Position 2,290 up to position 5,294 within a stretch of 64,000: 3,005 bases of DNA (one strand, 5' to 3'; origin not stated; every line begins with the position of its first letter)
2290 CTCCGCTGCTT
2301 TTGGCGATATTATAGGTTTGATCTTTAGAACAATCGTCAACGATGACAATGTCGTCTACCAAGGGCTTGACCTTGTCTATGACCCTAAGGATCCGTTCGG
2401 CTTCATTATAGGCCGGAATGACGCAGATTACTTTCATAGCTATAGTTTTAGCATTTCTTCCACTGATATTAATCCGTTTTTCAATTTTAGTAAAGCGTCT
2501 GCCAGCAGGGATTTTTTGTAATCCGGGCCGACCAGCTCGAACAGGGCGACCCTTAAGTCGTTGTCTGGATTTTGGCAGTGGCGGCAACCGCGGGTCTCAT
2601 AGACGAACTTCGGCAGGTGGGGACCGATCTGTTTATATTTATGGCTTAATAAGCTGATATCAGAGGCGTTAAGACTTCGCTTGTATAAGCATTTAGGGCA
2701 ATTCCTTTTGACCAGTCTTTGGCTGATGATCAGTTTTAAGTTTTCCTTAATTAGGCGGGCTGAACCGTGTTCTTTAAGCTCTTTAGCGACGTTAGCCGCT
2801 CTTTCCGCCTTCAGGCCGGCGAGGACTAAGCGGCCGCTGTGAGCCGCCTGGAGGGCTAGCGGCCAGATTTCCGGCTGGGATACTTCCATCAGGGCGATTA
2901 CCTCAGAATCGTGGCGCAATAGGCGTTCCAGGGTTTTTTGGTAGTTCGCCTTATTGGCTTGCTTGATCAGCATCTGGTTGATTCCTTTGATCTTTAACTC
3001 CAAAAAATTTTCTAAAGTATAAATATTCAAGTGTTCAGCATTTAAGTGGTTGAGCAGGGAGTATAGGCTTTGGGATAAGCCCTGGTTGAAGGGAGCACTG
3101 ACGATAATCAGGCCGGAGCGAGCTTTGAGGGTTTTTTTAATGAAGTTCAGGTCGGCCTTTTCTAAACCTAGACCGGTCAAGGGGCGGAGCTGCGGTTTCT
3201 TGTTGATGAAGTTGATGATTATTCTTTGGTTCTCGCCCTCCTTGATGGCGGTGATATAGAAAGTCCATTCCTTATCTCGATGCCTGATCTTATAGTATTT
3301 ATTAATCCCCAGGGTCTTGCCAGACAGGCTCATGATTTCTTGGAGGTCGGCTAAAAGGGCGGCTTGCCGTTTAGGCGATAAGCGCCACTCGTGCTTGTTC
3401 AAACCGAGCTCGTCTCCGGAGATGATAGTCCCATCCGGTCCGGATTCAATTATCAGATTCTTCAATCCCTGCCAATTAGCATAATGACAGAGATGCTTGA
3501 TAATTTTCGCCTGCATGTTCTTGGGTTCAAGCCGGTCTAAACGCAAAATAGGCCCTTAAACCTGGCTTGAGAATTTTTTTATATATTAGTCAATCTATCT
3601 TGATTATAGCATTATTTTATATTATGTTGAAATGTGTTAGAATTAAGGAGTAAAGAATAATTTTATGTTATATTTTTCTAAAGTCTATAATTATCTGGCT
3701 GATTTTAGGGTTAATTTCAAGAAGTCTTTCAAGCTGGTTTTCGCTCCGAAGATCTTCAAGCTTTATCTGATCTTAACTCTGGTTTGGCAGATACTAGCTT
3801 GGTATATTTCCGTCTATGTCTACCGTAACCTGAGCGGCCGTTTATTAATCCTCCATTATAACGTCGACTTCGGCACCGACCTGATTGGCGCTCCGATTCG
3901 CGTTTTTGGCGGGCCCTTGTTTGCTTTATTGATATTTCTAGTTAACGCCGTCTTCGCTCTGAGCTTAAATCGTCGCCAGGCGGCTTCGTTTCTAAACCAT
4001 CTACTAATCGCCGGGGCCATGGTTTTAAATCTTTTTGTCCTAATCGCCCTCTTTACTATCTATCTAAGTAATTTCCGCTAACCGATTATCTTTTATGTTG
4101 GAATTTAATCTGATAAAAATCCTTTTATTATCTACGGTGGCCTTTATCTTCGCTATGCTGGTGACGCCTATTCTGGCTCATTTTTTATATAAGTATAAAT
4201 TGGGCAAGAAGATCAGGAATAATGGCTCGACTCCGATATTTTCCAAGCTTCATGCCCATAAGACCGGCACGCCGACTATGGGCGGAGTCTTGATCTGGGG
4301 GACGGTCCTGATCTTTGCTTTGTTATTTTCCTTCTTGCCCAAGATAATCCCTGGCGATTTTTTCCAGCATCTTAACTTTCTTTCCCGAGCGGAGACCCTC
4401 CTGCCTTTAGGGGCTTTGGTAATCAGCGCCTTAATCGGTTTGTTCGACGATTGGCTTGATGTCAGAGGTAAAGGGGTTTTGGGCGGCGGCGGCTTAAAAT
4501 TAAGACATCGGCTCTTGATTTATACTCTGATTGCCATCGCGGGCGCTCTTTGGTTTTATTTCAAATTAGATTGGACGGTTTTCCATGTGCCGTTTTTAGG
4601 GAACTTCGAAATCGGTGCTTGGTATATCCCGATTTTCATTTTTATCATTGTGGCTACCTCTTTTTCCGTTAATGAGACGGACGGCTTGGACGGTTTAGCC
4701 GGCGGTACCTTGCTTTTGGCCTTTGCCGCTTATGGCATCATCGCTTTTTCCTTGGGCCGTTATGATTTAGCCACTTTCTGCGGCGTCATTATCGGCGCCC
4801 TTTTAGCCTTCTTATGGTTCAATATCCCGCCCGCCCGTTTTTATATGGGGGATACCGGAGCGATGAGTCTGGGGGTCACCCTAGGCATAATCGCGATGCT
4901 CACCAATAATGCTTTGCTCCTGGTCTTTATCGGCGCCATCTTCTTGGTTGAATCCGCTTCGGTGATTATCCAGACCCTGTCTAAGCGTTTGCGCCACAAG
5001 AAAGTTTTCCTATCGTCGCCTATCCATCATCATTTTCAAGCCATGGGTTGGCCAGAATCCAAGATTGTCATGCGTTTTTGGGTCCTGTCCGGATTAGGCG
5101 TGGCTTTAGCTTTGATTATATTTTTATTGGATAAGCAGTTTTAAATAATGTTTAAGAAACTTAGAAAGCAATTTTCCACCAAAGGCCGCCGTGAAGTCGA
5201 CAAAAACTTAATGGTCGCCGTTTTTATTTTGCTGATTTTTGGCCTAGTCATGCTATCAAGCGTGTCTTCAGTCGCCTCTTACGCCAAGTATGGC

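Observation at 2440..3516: A catalytically dead PilB/GspE-family ATPase heads a glycosyltransferase operon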

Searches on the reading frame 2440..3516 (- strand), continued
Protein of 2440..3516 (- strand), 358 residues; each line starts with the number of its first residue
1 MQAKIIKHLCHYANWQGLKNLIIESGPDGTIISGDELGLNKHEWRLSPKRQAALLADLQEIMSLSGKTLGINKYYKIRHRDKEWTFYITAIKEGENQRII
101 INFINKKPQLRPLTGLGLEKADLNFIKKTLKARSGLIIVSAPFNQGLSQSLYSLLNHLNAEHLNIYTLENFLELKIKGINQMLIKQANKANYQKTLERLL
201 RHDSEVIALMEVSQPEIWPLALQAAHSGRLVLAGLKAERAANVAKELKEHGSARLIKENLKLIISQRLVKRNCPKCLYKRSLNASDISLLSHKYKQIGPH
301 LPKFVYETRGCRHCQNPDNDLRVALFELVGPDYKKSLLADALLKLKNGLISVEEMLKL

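Call 50: list_cluster_members(proteins=[P0071, P0073, P0080, P0089, P0093, P0097, P0103, P0110, P0121, P0129])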
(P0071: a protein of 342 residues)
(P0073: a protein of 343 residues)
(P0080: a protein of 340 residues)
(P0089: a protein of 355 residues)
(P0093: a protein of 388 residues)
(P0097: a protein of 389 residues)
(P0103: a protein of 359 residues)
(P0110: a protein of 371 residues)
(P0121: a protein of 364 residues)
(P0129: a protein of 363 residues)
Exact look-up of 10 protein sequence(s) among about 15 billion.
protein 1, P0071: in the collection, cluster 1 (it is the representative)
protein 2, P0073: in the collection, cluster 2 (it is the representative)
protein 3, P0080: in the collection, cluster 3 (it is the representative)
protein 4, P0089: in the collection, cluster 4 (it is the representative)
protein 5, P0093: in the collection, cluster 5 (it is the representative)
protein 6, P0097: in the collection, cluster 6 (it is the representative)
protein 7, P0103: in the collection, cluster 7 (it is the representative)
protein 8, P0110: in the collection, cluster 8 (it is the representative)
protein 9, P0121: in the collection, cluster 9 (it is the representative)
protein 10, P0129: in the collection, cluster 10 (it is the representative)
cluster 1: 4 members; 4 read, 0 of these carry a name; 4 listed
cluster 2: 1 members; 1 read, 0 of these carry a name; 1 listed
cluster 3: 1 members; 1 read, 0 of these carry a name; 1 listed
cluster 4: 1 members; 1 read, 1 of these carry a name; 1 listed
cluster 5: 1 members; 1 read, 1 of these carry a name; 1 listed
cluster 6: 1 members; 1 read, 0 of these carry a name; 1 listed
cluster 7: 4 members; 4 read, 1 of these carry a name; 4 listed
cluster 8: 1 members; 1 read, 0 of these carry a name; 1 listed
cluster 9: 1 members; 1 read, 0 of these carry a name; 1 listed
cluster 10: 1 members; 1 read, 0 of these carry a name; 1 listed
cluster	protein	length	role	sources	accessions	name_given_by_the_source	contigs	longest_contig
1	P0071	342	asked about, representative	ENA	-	-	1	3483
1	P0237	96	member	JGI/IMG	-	-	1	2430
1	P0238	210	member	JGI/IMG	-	-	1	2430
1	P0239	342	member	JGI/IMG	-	-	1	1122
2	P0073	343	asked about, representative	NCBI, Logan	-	-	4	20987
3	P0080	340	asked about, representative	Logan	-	-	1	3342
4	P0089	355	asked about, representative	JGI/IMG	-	type II secretory ATPase GspE/PulE/Tfp pilus assembly ATPase PilB-like protein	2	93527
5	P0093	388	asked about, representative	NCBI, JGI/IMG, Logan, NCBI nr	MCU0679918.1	MAG: Flp pilus assembly complex ATPase component TadA [Planctomycetes bacterium] | type II secretory ATPase GspE/PulE/Tfp pilus assembly ATPase PilB-like protein | Flp pilus assembly complex ATPase component TadA [Planctomycetota bacterium]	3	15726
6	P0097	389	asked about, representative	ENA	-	-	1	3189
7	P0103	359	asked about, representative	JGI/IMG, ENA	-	-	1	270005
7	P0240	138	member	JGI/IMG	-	type II secretory ATPase GspE/PulE/Tfp pilus assembly ATPase PilB-like protein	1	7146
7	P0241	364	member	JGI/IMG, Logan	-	-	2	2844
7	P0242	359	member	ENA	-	-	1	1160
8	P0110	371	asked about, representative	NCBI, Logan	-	-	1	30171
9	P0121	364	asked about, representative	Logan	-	-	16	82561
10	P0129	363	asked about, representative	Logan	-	-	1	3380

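Call 62: find_encoding_contigs(protein=P0089, flank=10000, max_places=1)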
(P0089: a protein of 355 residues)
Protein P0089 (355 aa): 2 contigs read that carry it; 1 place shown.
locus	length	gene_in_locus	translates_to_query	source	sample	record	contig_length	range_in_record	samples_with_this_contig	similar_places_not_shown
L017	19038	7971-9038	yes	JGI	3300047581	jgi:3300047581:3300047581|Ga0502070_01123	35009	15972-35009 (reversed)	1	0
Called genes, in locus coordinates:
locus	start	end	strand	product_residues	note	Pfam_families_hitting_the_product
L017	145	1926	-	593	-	PF00664:ABC_membrane, PF00005:ABC_tran, PF02463:SMC_N (faint)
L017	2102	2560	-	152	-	-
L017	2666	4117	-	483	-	PF01225:Mur_ligase, PF08245:Mur_ligase_M, PF02875:Mur_ligase_C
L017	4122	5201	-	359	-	PF03033:Glyco_transf_28, PF04101:Glyco_tran_28_C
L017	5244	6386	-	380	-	PF01098:FTSW_RODA_SPOVE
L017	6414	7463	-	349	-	PF10555:MraY_sig1 (weak), PF00953:Glycos_transf_4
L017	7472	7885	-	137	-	-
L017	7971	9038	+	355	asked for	PF00437:T2SSE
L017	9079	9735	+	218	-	PF00535:Glycos_transf_2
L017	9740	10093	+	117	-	PF10066:DUF2304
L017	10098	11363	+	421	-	PF00534:Glycos_transf_1, PF13692:Glyco_trans_1_4, PF13524:Glyco_trans_1_2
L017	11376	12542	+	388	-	PF13439:Glyco_transf_4, PF13579:Glyco_trans_4_4, PF00534:Glycos_transf_1, PF13692:Glyco_trans_1_4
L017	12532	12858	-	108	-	-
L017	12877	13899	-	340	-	PF01073:3Beta_HSD, PF01370:Epimerase, PF02719:Polysacc_synt_2 (faint), PF16363:GDP_Man_Dehyd, PF07993:NAD_binding_4 (weak)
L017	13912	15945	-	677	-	PF00082:Peptidase_S8, PF01839:FG-GAP (faint), PF13517:FG-GAP_3 (weak)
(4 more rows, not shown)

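Call 63: find_encoding_contigs(protein=P0093, flank=10000, max_places=1)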
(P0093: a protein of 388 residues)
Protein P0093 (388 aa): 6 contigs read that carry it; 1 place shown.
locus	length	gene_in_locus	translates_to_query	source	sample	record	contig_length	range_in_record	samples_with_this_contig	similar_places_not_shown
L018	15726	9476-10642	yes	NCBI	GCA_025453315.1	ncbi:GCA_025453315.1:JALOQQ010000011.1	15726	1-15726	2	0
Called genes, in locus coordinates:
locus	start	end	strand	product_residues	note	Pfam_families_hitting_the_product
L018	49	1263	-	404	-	PF02518:HATPase_c, PF00072:Response_reg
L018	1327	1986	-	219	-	-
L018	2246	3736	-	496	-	PF01225:Mur_ligase, PF08245:Mur_ligase_M, PF02875:Mur_ligase_C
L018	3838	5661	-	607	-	PF15899:BNR_6 (faint), PF07963:N_methyl (weak), PF25852:DUF6242_C (faint)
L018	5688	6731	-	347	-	PF03033:Glyco_transf_28, PF04101:Glyco_tran_28_C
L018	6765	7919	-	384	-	PF01098:FTSW_RODA_SPOVE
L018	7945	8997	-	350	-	PF00953:Glycos_transf_4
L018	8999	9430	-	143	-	-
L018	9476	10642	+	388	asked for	PF00437:T2SSE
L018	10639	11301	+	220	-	PF00535:Glycos_transf_2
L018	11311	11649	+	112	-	PF10066:DUF2304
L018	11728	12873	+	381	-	PF13439:Glyco_transf_4 (weak), PF20706:GT4-conflict, PF00534:Glycos_transf_1, PF13692:Glyco_trans_1_4, PF13524:Glyco_trans_1_2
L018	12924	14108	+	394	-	PF13439:Glyco_transf_4, PF13579:Glyco_trans_4_4, PF00534:Glycos_transf_1, PF13692:Glyco_trans_1_4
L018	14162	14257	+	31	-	-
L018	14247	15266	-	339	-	PF04321:RmlD_sub_bind (weak), PF01073:3Beta_HSD, PF01370:Epimerase, PF07993:NAD_binding_4 (faint), PF16363:GDP_Man_Dehyd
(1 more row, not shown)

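Call 64: find_encoding_contigs(protein=P0110, flank=10000, max_places=1)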
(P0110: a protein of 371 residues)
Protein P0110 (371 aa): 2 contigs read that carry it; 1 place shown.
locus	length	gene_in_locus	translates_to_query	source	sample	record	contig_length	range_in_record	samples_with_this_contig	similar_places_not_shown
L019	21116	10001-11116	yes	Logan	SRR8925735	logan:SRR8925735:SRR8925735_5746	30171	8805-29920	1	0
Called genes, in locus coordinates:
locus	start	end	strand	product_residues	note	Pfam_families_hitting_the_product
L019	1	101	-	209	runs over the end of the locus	PF00163:Ribosomal_S4, PF01479:S4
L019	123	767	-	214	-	PF00411:Ribosomal_S11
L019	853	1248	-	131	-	PF00416:Ribosomal_S13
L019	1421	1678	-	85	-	PF01176:eIF-1a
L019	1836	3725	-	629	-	PF01411:tRNA-synt_2c, PF07973:tRNA_SAD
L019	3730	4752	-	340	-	PF01565:FAD_binding_4, PF02873:MurB_C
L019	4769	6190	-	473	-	PF01225:Mur_ligase, PF08245:Mur_ligase_M, PF02875:Mur_ligase_C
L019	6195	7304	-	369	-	PF03033:Glyco_transf_28, PF04101:Glyco_tran_28_C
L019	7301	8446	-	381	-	PF01098:FTSW_RODA_SPOVE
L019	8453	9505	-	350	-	PF10555:MraY_sig1 (faint), PF00953:Glycos_transf_4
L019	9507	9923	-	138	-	-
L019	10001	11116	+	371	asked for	PF00437:T2SSE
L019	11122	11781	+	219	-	PF00535:Glycos_transf_2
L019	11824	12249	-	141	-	-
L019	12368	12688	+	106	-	PF10066:DUF2304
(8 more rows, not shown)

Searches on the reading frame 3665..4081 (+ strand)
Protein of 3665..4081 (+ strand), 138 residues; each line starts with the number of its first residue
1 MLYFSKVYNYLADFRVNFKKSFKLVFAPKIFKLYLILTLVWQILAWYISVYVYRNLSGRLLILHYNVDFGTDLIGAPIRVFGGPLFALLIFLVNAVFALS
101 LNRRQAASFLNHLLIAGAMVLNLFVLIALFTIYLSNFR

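Call 3: search_protein_families(library=pfam, proteins=[window:3665-4081:+], max_evalue=0.1)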
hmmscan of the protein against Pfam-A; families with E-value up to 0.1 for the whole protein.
window:3665-4081:+ (138 aa): 1 family
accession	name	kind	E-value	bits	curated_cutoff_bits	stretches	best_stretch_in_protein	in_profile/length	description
PF20340.3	DUF6635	-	0.032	13.8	27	1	61-111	29-76/272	Family of unknown function (DUF6635)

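Call 44: search_protein_families(library=ncbifam, proteins=[window:3665-4081:+], max_evalue=0.001)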
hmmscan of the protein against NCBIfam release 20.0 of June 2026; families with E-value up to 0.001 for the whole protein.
window:3665-4081:+ (138 aa): 0 families

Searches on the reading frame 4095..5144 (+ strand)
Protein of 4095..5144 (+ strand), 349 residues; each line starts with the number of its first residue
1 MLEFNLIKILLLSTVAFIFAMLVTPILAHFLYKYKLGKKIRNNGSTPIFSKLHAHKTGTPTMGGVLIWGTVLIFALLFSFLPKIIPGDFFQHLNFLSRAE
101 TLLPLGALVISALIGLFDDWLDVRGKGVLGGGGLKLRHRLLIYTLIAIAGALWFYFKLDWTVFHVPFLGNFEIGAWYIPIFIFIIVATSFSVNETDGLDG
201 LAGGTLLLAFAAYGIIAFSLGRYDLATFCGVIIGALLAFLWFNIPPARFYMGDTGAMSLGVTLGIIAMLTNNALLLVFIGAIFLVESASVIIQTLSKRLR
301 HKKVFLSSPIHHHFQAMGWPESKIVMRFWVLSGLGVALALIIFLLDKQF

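Call 72: find_homologous_proteins(query=window:4095-5144:+, max_evalue=1e-60)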
Query window:4095-5144:+ (349 aa): 7211 proteins with E <= 1e-60 among 8000 candidates; the best 120 are listed.
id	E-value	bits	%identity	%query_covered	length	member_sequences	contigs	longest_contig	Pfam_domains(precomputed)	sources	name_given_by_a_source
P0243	4.0e-222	755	100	100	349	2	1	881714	PF00953.27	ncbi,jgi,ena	ncbi:MAG: phospho-N-acetylmuramoyl-pentapeptide-transferase [Patescibacteria group bacterium]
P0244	6.3e-217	738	97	100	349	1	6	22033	PF00953.27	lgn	-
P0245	1.4e-215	733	96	100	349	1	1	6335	PF00953.27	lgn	-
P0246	1.8e-213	726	96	100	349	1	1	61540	PF00953.27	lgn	-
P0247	1.7e-205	700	90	100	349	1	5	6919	PF00953.27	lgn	-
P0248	4.7e-202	689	90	100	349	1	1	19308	PF00953.27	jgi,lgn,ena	-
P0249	1.5e-200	684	89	100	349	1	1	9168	PF00953.27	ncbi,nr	ncbi:MAG: phospho-N-acetylmuramoyl-pentapeptide-transferase [Candidatus Falkowbacteria bacterium]|nr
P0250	3.8e-193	659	84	100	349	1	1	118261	PF00953.27,PF10555.15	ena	-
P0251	7.9e-193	658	83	100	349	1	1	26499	PF00953.27,PF10555.15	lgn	-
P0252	5.6e-192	656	84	100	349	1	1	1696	PF00953.27,PF10555.15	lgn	-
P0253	6.7e-192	655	84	100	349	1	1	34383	PF00953.27,PF10555.15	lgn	-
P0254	7.0e-192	655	83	100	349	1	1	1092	PF00953.27,PF10555.15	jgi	-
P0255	9.6e-192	655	85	100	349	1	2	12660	PF00953.27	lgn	-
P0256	1.1e-191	655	83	100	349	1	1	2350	PF00953.27,PF10555.15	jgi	-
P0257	1.2e-191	655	83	100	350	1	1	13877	PF00953.27,PF10555.15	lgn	-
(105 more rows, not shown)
